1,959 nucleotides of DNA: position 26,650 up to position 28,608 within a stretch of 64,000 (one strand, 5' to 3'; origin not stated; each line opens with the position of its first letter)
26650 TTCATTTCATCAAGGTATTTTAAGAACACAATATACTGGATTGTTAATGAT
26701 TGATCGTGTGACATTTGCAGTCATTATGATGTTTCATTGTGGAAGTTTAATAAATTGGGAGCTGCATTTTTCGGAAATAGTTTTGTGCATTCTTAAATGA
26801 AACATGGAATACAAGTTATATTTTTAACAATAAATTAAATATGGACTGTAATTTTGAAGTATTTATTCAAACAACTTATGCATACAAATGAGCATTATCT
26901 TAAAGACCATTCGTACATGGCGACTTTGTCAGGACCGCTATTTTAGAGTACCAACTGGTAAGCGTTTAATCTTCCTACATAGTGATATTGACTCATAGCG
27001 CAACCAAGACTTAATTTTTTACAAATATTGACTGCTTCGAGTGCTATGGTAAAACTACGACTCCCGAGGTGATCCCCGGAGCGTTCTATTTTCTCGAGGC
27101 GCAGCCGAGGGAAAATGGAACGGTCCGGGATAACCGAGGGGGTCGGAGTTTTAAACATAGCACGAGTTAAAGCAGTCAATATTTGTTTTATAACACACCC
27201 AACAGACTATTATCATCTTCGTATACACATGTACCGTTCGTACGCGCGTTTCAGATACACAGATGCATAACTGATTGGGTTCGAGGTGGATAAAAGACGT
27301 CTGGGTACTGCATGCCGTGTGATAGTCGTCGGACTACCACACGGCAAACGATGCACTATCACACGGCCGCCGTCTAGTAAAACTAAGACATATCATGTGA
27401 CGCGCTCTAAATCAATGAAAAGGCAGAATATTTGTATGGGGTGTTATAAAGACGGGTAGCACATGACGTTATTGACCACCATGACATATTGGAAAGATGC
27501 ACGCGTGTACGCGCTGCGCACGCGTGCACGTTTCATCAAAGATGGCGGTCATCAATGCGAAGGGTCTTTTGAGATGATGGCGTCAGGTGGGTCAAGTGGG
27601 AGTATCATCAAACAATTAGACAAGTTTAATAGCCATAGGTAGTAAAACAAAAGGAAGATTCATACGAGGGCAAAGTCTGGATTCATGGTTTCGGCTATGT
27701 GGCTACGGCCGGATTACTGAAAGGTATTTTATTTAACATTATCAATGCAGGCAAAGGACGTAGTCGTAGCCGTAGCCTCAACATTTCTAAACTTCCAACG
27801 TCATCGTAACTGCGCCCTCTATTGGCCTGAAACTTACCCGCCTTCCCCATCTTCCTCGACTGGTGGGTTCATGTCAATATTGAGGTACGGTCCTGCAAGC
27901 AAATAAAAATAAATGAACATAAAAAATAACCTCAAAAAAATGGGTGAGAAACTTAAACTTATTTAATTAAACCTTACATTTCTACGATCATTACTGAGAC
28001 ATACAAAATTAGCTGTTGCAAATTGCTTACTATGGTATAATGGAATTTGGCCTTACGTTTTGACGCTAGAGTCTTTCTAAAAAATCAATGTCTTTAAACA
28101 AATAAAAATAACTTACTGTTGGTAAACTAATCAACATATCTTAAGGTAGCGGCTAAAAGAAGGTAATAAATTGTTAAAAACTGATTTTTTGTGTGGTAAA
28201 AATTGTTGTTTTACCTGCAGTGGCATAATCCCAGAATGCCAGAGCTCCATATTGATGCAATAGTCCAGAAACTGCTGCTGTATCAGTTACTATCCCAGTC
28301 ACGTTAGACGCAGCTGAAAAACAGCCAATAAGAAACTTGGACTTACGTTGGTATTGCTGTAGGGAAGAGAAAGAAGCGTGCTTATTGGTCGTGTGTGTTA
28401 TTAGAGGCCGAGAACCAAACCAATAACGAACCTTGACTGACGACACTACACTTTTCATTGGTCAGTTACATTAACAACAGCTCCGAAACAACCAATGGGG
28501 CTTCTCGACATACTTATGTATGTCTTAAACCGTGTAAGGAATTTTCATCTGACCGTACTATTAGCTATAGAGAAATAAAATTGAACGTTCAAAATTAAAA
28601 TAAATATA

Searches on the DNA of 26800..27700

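Call 50: search_rna_families(source=window, start=26800, end=27700, threshold=evalue, max_evalue=1)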
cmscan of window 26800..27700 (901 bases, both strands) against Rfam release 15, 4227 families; matches with E-value up to 1: 0.
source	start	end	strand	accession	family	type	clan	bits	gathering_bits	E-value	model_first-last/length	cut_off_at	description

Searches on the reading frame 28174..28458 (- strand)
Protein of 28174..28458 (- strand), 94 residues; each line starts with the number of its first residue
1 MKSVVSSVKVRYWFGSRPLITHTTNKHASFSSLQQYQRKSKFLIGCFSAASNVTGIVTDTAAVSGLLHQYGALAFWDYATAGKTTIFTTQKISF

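Call 57: search_protein_families(library=pfam, proteins=[window:28174-28458:-], max_evalue=0.01)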
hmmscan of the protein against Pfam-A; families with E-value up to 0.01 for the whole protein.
window:28174-28458:- (94 aa): 1 family
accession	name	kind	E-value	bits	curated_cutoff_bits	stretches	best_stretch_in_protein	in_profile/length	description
PF00266.25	Aminotran_5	-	0.0011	18.5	21.5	1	30-81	129-179/371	Aminotransferase class-V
